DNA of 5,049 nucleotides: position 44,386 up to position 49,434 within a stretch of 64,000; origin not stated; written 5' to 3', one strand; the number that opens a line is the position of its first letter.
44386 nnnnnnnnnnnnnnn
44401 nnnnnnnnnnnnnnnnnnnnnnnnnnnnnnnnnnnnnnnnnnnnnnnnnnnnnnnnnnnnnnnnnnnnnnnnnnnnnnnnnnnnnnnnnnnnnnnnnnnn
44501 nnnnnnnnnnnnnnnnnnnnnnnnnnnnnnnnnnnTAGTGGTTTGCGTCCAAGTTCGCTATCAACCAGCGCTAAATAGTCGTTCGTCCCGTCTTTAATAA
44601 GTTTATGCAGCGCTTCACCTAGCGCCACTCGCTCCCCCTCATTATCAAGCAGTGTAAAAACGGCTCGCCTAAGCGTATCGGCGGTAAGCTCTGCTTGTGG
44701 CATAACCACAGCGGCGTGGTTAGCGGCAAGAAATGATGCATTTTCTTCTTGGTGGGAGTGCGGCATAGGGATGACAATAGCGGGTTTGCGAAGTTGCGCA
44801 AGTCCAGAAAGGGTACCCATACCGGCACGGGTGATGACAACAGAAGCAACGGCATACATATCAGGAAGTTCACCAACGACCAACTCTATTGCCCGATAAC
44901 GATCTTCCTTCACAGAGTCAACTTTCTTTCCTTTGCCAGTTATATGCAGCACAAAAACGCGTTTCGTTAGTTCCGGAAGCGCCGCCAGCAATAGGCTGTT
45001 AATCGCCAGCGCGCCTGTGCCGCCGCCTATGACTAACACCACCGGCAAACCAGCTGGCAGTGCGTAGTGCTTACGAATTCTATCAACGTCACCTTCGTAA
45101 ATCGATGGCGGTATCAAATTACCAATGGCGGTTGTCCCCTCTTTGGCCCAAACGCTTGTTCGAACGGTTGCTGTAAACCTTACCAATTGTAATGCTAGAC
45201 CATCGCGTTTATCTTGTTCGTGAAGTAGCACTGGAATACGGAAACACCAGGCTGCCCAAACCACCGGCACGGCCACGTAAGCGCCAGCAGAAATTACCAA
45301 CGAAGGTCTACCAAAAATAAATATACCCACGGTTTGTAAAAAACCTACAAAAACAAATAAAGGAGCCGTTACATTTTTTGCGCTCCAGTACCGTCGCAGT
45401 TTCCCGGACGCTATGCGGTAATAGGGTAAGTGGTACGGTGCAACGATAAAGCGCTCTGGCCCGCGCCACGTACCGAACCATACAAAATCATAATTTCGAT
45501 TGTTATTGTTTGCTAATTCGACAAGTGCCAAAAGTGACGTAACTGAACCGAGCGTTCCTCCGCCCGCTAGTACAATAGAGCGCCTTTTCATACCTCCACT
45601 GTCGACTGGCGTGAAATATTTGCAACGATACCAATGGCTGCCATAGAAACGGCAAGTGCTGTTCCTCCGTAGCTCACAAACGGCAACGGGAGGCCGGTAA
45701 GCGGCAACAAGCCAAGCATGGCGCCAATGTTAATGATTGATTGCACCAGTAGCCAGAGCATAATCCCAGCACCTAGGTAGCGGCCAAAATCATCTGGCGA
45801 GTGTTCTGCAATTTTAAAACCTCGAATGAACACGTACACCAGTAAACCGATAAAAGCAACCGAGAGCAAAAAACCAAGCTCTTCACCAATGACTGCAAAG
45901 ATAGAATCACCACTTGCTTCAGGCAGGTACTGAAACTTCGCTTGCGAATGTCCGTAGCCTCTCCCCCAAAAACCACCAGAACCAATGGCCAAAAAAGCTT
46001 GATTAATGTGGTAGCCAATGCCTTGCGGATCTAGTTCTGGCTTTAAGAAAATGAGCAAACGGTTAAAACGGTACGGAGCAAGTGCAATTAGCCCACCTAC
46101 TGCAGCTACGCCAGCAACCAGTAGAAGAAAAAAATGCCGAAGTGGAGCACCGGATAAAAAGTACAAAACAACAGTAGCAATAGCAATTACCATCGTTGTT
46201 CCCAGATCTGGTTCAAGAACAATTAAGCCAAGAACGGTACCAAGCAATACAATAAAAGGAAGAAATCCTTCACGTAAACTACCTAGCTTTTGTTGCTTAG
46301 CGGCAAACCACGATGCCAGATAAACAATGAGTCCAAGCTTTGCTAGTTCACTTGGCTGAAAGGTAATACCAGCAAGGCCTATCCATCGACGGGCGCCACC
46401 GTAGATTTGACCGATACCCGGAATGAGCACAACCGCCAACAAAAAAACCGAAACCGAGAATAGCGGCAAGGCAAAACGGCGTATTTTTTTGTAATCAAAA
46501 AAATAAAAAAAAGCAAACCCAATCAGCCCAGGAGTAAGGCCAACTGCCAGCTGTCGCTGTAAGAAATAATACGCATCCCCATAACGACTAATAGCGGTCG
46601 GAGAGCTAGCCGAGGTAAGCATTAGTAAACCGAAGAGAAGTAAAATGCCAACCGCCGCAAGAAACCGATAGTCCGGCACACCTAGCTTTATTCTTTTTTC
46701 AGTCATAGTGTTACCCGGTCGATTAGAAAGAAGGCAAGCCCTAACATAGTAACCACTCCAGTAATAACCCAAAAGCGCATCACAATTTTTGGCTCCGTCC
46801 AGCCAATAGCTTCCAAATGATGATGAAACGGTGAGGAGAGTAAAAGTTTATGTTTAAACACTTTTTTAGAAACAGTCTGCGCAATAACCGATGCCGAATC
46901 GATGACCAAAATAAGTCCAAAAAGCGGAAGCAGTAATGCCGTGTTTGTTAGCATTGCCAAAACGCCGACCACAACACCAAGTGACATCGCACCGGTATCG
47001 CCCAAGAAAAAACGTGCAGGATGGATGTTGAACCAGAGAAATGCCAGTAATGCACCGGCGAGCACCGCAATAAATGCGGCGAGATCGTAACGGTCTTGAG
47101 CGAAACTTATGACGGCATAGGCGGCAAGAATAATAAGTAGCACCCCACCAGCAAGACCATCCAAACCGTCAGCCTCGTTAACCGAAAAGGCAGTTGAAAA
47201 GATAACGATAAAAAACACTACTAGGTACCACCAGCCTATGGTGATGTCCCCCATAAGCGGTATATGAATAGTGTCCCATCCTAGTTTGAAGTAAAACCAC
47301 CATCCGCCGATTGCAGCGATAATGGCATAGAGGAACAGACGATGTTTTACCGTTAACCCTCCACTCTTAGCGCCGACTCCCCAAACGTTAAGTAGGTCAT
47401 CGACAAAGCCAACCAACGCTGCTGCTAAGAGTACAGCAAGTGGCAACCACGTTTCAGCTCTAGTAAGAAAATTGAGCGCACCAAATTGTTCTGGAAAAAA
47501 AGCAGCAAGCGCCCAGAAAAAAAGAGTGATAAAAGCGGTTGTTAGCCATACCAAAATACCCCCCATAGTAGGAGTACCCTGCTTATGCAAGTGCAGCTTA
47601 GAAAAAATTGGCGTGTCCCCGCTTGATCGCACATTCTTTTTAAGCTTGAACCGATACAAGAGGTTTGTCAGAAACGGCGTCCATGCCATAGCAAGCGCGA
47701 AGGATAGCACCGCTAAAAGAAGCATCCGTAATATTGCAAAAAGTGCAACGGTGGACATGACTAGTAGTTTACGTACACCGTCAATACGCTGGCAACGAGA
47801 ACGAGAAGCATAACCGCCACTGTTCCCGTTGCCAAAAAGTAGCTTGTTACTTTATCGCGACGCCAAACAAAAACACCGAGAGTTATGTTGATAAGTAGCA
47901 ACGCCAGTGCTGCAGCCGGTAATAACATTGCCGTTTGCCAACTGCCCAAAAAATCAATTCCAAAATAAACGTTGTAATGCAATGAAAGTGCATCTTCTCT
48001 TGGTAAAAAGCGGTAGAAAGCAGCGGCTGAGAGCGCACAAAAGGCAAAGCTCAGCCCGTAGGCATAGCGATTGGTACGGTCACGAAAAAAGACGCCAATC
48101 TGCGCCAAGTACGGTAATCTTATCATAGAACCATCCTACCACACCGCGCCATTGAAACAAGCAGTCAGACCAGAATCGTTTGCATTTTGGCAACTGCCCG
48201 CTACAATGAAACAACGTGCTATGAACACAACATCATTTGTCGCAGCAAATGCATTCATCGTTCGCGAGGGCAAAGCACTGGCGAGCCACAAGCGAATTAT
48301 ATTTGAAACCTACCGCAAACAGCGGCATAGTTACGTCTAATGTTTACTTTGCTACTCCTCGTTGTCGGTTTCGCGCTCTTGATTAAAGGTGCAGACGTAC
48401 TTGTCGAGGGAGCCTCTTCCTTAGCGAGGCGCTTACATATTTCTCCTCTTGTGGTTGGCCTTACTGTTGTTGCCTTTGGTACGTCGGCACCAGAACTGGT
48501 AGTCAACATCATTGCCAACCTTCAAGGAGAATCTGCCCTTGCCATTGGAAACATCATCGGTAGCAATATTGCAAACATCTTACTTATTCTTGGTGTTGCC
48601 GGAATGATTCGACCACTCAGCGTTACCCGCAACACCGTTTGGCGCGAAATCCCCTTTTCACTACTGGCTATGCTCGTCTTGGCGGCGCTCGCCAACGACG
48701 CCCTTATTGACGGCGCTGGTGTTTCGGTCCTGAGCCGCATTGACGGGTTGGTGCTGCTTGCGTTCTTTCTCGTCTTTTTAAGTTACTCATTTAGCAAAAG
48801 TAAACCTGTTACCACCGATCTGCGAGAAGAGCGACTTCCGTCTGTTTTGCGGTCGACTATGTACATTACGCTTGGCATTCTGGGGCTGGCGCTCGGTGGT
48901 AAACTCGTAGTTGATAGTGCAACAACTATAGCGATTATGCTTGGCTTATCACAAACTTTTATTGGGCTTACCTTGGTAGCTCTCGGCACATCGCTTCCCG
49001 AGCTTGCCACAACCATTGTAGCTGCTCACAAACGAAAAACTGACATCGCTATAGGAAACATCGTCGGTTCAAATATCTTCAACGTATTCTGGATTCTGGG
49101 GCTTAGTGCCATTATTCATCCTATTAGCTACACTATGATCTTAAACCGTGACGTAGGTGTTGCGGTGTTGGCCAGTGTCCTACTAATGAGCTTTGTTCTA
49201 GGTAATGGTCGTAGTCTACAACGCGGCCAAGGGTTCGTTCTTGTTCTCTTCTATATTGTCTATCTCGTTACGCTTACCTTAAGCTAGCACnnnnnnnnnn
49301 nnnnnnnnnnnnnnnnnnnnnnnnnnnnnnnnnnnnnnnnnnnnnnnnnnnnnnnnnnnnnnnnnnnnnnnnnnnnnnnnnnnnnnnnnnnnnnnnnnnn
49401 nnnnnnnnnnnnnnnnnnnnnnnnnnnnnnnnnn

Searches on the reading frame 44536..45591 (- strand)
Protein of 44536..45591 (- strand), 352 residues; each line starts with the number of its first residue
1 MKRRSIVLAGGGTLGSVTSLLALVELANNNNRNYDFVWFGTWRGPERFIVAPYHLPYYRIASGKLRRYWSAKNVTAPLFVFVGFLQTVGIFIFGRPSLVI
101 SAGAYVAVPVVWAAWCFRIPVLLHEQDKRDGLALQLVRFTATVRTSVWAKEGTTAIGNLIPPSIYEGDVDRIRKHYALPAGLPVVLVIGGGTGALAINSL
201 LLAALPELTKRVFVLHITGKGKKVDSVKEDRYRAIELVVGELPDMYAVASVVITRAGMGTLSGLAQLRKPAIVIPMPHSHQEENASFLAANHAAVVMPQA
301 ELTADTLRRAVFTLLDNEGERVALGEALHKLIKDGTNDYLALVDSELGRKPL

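Call 29: search_protein_families(library=pfam, proteins=[window:44536-45591:-], max_evalue=0.0001)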
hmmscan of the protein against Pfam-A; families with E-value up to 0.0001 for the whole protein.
window:44536-45591:- (352 aa): 2 families
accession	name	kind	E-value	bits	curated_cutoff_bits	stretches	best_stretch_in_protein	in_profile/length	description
PF04101.22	Glyco_tran_28_C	-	2.4e-25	89.9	22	1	184-318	1-144/166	Glycosyltransferase family 28 C-terminal domain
PF03033.26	Glyco_transf_28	-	1.8e-20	73.9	26.2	1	6-142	1-135/139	Glycosyltransferase family 28 N-terminal domain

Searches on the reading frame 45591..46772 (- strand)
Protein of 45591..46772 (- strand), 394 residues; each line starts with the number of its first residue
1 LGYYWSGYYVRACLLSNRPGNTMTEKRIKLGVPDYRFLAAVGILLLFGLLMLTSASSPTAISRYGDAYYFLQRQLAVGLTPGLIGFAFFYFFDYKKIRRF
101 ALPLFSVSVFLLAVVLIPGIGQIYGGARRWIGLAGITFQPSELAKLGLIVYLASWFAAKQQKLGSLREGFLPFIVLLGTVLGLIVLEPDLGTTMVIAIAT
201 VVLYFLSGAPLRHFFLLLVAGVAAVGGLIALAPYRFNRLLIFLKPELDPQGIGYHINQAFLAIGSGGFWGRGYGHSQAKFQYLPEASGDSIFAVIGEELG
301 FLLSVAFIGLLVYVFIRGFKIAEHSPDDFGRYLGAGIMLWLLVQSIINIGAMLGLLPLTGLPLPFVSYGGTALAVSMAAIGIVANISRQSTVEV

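Call 29: search_protein_families(library=pfam, proteins=[window:45591-46772:-], max_evalue=0.0001)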
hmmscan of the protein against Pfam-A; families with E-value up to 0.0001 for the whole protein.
window:45591-46772:- (394 aa): 1 family
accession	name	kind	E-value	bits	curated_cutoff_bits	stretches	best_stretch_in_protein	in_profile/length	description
PF01098.24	FTSW_RODA_SPOVE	-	8.4e-102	341.2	26.4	1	39-390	5-354/356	Cell cycle protein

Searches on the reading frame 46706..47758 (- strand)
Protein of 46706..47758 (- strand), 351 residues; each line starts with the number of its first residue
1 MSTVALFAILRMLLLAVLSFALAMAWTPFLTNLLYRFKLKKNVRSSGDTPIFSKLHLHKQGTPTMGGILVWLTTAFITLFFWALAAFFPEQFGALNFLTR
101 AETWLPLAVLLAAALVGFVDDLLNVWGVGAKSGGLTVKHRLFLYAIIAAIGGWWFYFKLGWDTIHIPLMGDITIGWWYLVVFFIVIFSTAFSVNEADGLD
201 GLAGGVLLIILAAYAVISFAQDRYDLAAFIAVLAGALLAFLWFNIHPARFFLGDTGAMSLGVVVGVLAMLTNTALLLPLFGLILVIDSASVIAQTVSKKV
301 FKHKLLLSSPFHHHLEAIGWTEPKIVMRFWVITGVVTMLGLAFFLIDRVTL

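Call 31: search_protein_families(library=pfam, proteins=[window:46706-47758:-], max_evalue=0.0001)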
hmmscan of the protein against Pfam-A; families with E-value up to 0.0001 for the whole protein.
window:46706-47758:- (351 aa): 1 family
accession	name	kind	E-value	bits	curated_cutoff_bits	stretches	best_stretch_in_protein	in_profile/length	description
PF00953.26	Glycos_transf_4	-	2e-31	109.6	27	1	106-270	4-158/160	Glycosyl transferase family 4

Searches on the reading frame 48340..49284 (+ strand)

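Call 31: search_protein_families(library=pfam, proteins=[window:48340-49284:+], max_evalue=0.0001)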
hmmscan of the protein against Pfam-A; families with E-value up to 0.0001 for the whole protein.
window:48340-49284:+ (315 aa): 1 family
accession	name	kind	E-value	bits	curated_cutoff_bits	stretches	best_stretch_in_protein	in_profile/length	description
PF01699.29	Na_Ca_ex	-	4.1e-66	222.1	24.9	2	4-151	3-150/151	Sodium/calcium exchanger protein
